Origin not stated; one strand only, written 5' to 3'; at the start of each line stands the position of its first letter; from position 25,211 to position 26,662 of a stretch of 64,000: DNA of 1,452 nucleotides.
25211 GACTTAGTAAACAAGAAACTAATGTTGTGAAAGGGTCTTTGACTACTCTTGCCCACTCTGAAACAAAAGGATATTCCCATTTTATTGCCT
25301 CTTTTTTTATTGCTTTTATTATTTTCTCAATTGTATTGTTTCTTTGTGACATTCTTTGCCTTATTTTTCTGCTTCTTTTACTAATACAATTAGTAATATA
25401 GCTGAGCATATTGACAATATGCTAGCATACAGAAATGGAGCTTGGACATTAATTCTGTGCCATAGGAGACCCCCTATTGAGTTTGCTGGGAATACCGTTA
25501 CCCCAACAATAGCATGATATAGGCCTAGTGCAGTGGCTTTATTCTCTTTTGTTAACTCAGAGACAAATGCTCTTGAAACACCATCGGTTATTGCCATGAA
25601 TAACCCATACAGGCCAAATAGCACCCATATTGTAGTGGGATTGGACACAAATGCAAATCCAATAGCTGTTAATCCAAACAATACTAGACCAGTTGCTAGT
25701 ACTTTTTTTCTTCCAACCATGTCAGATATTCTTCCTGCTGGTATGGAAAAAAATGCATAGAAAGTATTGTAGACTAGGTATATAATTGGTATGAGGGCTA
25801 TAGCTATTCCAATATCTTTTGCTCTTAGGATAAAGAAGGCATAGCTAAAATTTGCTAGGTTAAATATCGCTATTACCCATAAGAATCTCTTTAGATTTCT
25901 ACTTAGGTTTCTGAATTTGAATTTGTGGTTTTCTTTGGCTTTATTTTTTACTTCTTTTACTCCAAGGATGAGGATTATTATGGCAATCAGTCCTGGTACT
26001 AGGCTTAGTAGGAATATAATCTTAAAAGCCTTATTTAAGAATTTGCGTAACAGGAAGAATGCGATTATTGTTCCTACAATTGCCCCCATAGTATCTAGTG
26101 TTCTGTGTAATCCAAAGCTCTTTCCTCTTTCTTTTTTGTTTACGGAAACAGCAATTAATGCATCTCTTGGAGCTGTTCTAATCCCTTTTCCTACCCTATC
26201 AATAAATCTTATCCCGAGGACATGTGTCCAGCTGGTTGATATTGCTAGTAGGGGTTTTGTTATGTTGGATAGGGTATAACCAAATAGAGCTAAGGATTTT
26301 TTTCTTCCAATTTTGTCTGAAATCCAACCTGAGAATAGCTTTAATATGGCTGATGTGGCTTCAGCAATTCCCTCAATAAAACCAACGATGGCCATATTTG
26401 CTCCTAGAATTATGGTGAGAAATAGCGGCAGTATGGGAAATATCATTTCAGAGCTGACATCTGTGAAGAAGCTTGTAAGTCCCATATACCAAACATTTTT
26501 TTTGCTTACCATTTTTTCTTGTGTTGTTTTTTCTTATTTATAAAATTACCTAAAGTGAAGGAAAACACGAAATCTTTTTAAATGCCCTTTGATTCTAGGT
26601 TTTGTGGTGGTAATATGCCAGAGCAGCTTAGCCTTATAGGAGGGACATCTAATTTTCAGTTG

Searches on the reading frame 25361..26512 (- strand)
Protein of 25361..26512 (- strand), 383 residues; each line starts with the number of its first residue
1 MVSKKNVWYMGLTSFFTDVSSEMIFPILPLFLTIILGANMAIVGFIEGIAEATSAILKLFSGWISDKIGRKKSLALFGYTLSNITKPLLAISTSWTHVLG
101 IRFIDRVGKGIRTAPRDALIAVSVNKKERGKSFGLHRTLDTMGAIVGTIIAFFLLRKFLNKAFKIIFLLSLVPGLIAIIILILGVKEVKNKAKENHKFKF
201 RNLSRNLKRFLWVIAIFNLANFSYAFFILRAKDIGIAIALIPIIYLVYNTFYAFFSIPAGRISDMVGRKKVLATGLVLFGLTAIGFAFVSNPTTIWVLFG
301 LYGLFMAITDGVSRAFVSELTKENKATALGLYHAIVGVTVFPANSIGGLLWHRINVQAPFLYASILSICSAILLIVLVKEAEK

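Call 62: find_encoding_contigs(protein=window:25361-26512:-, flank=10000, max_places=1)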
Protein window:25361-26512:- (383 aa): 6 contigs read that carry it; 1 place shown.
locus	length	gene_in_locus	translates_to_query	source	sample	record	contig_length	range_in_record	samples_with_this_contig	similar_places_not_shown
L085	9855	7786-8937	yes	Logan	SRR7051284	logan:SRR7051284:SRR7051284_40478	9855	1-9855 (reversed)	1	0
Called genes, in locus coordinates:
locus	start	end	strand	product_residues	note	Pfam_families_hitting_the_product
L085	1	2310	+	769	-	?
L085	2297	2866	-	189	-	PF02676:TYW3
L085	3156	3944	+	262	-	PF02616:SMC_ScpA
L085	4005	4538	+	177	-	PF03367:Zn_ribbon_ZPR1 (weak), PF22794:jr-ZPR1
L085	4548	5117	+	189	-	PF01812:5-FTHF_cyc-lig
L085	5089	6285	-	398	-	PF13401:AAA_22 (faint), PF02881:SRP54_N, PF00448:SRP54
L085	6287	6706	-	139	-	PF02996:Prefoldin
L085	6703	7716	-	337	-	PF13793:Pribosyltran_N, PF00156:Pribosyltran, PF14572:Pribosyl_synth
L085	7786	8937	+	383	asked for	PF07690:MFS_1, PF12832:MFS_1_like, PF00083:Sugar_tr, PF07690:MFS_1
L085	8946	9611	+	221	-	PF14520:HHH_5 (faint), PF22175:Ogg-HhH, PF00730:HhH-GPD, PF00633:HHH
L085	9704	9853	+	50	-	?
